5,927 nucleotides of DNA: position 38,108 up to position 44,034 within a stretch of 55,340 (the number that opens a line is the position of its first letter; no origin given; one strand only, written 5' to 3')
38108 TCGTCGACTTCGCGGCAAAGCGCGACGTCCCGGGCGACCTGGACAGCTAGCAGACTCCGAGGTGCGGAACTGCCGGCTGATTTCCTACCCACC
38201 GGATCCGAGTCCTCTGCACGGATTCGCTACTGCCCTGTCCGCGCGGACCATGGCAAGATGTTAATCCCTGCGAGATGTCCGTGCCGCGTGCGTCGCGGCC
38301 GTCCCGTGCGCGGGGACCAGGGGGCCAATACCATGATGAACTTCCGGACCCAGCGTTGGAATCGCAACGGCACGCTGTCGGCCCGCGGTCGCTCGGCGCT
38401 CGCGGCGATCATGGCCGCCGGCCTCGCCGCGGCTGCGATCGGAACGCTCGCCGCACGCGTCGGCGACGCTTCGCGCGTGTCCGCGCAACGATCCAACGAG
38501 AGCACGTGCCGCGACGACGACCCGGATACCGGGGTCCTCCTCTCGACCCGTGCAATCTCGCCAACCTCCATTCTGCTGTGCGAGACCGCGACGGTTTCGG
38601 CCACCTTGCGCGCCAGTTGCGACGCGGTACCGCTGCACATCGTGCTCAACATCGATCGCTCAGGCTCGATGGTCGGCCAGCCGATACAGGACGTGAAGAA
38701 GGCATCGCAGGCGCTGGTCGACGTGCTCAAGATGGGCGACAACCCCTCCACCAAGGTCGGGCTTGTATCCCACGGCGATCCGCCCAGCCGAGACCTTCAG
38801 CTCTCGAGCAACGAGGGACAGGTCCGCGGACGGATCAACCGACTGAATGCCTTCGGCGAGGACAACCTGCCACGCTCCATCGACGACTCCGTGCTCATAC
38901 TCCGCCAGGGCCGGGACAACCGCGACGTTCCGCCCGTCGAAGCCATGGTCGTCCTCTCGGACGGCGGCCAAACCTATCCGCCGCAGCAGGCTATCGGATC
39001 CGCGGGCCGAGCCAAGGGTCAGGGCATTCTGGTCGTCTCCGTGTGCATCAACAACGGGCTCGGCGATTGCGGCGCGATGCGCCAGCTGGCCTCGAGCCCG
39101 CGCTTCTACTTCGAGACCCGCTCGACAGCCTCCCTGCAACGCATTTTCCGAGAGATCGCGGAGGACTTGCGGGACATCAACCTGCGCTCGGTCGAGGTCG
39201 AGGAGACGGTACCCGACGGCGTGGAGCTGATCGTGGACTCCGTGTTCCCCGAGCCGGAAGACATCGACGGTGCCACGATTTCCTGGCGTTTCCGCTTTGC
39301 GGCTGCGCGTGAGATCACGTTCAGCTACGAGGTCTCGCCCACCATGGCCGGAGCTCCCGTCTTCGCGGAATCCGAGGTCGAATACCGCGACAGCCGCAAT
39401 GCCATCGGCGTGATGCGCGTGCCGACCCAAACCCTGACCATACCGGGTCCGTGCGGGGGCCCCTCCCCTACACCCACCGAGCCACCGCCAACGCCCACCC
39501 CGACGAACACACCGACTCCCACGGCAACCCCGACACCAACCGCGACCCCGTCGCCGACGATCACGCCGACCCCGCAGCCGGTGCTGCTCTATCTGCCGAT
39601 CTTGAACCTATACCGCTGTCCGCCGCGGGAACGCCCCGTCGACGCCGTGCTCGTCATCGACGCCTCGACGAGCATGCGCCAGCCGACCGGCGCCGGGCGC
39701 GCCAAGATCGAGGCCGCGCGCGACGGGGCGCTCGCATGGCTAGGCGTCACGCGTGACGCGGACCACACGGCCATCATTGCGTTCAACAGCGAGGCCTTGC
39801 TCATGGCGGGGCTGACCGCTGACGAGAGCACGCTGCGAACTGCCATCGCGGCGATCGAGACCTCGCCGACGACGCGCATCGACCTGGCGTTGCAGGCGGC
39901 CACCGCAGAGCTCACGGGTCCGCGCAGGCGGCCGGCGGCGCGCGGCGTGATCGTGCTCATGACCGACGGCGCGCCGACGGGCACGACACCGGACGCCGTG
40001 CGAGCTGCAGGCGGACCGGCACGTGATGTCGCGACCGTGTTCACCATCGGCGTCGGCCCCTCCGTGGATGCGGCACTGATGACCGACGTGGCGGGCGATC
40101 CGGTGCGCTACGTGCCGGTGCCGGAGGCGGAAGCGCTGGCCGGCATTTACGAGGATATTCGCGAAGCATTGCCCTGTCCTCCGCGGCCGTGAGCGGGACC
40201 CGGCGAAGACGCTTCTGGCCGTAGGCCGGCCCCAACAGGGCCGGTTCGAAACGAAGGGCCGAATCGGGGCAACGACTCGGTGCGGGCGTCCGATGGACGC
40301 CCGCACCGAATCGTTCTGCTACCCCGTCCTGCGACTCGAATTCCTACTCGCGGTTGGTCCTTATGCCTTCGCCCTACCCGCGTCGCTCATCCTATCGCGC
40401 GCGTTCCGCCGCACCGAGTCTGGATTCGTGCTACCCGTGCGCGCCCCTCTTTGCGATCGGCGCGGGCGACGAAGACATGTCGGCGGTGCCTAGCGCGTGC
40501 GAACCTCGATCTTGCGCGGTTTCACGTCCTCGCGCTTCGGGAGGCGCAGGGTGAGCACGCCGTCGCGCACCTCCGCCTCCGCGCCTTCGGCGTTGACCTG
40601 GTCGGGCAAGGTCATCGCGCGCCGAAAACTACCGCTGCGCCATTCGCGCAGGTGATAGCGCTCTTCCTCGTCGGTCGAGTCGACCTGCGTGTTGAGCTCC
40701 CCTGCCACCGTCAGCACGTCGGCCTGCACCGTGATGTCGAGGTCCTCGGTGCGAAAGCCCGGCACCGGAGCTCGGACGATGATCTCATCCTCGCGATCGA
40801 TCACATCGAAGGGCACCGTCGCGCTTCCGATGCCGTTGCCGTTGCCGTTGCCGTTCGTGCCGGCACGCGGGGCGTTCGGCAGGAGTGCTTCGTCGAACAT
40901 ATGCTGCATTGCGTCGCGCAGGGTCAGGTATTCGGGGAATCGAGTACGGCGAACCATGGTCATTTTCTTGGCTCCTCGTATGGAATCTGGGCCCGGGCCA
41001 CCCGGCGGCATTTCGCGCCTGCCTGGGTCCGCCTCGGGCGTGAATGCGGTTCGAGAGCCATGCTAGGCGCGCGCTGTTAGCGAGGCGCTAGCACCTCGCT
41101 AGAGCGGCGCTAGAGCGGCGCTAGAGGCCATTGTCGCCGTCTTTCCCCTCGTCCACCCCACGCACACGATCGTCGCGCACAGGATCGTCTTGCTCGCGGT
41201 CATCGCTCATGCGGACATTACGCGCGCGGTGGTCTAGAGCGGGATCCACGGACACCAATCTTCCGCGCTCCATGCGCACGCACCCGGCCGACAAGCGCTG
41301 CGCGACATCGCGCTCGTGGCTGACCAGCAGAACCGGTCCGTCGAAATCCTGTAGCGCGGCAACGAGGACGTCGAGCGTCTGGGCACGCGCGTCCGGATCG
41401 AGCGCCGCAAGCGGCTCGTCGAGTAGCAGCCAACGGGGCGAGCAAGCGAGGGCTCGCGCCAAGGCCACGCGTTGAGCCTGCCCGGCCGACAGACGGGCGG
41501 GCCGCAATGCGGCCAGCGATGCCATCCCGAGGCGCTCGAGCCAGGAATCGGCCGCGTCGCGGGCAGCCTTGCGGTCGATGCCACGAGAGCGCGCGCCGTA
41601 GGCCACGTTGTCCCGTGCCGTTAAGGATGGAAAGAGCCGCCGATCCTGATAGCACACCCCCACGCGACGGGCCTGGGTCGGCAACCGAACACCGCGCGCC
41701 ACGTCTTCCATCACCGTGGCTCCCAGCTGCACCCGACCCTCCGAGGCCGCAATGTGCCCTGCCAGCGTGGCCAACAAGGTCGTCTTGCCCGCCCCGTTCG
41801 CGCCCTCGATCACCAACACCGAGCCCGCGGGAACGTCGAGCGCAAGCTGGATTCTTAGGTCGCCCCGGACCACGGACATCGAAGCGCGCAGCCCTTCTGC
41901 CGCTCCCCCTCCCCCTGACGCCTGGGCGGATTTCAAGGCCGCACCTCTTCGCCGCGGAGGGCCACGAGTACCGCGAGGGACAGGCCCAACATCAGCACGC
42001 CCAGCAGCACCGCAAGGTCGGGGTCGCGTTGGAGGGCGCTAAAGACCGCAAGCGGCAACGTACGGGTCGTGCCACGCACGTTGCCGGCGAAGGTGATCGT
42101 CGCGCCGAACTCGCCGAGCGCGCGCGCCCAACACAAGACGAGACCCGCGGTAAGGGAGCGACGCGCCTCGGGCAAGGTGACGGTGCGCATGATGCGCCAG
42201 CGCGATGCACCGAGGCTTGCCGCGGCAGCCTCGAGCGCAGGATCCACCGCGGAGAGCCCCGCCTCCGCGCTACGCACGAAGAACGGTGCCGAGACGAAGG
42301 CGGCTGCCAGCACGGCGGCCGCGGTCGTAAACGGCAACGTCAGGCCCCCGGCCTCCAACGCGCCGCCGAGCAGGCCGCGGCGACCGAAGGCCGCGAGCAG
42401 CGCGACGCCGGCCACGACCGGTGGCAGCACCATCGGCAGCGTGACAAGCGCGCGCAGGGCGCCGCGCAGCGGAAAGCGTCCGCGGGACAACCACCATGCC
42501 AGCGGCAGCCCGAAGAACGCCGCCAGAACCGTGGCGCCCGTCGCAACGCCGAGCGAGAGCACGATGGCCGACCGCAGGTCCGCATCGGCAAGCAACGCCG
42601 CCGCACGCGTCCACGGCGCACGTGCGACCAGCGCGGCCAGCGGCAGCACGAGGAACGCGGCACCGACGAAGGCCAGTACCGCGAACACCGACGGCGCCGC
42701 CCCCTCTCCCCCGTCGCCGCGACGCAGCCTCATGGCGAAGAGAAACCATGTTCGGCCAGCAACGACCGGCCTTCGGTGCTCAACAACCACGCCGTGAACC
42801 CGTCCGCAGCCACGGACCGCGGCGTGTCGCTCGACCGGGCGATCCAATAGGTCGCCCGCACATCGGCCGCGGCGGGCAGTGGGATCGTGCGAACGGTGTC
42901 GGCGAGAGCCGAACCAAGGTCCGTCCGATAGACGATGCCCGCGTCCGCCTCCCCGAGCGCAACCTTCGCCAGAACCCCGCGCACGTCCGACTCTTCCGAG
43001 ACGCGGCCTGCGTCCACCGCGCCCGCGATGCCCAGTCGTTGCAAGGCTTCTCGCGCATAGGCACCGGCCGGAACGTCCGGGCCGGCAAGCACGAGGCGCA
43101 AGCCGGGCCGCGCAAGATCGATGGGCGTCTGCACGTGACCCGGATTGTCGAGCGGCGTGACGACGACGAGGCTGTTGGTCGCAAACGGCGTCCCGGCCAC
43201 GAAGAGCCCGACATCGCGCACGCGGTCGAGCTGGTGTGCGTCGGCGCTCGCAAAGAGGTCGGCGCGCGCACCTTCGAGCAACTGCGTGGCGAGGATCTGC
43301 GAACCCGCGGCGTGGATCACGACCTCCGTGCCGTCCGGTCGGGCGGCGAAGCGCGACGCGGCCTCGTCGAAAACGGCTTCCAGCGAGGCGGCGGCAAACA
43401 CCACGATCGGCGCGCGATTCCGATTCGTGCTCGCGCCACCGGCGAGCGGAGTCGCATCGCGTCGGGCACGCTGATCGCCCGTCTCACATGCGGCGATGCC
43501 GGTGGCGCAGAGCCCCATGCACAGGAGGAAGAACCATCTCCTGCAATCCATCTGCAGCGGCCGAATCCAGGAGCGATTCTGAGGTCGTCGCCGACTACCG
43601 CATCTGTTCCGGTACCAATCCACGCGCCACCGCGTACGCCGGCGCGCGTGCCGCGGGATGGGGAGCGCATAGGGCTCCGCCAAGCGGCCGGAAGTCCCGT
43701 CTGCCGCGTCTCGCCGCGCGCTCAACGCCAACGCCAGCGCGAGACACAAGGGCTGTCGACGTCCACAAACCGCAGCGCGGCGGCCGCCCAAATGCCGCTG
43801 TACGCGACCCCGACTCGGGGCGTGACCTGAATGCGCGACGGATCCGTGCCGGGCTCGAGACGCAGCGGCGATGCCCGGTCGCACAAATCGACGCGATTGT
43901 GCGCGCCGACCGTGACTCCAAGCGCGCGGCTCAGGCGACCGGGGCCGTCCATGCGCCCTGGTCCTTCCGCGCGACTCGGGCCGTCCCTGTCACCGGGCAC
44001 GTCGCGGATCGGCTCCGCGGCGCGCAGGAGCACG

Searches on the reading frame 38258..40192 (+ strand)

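Call 23: search_protein_families(library=pfam, proteins=[window:38258-40192:+], max_evalue=0.001)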
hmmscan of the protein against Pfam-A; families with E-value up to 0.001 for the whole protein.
window:38258-40192:+ (644 aa): 4 families
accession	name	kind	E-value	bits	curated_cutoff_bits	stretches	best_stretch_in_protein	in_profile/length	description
PF00092.34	VWA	-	7.2e-29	101.7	23.8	2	462-631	1-172/174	von Willebrand factor type A domain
PF13519.12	VWA_2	-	6.6e-25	88.2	27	2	464-571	2-106/107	von Willebrand factor type A domain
PF13768.12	VWA_3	-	0.00018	22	27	0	464-612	4-146/155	von Willebrand factor type A domain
PF05762.20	VWA_CoxE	-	0.00041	20.3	26.4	0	447-581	42-169/222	VWA domain containing CoxE-like protein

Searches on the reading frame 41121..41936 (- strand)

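Call 23: search_protein_families(library=pfam, proteins=[window:41121-41936:-], max_evalue=0.001)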
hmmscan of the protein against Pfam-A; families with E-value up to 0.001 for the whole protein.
window:41121-41936:- (271 aa): 4 families
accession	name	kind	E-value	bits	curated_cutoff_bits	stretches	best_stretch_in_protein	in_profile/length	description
PF00005.33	ABC_tran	-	1.9e-30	106.7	25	1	31-177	4-137/137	ABC transporter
PF13304.12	AAA_21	-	9.1e-05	23.1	27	0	42-58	3-19/304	AAA domain, putative AbiEii toxin, Type IV TA system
PF13521.12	AAA_28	-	0.00015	22.5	27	1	42-97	3-49/164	AAA domain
PF13604.12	AAA_30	-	0.00027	21.2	27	0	40-74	20-54/191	AAA domain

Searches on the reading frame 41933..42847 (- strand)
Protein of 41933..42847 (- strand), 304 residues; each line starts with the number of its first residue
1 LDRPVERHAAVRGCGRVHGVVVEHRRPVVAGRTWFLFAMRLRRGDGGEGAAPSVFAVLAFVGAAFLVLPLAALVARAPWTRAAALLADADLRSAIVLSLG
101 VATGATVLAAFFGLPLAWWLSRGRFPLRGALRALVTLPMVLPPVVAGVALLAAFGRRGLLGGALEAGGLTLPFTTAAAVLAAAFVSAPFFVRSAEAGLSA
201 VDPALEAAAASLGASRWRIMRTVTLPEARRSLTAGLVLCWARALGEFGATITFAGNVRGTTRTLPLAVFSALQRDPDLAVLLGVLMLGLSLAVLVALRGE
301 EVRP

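Call 23: search_protein_families(library=pfam, proteins=[window:41933-42847:-], max_evalue=0.001)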
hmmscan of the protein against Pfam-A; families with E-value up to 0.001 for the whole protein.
window:41933-42847:- (304 aa): 1 family
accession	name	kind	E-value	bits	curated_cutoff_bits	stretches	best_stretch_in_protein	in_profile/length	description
PF00528.27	BPD_transp_1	-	3.6e-15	56.6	26.4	1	113-294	1-171/184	Binding-protein-dependent transport system inner membrane component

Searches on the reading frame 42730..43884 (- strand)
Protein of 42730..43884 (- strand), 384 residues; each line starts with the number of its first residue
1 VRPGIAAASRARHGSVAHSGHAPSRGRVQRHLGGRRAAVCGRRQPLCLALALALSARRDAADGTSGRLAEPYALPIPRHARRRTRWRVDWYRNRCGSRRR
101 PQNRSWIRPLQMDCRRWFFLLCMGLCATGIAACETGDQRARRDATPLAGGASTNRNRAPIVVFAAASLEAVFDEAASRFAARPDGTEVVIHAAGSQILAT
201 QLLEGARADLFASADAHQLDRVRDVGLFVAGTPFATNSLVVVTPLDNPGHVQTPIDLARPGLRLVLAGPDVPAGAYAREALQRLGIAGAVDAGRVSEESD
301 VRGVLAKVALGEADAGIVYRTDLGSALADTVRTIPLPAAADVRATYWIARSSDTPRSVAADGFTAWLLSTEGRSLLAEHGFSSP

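Call 23: search_protein_families(library=pfam, proteins=[window:42730-43884:-], max_evalue=0.001)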
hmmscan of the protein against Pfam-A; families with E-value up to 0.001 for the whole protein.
window:42730-43884:- (384 aa): 3 families
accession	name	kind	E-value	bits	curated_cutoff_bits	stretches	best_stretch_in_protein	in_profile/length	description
PF13531.11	SBP_bac_11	-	1.2e-45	156.4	25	1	160-381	1-226/227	Bacterial extracellular solute-binding protein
PF01547.30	SBP_bac_1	-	1.1e-11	45.8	26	1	166-372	2-305/307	Bacterial extracellular solute-binding protein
PF12727.12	PBP_like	-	2.1e-05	24.2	27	1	234-319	66-151/193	PBP superfamily domain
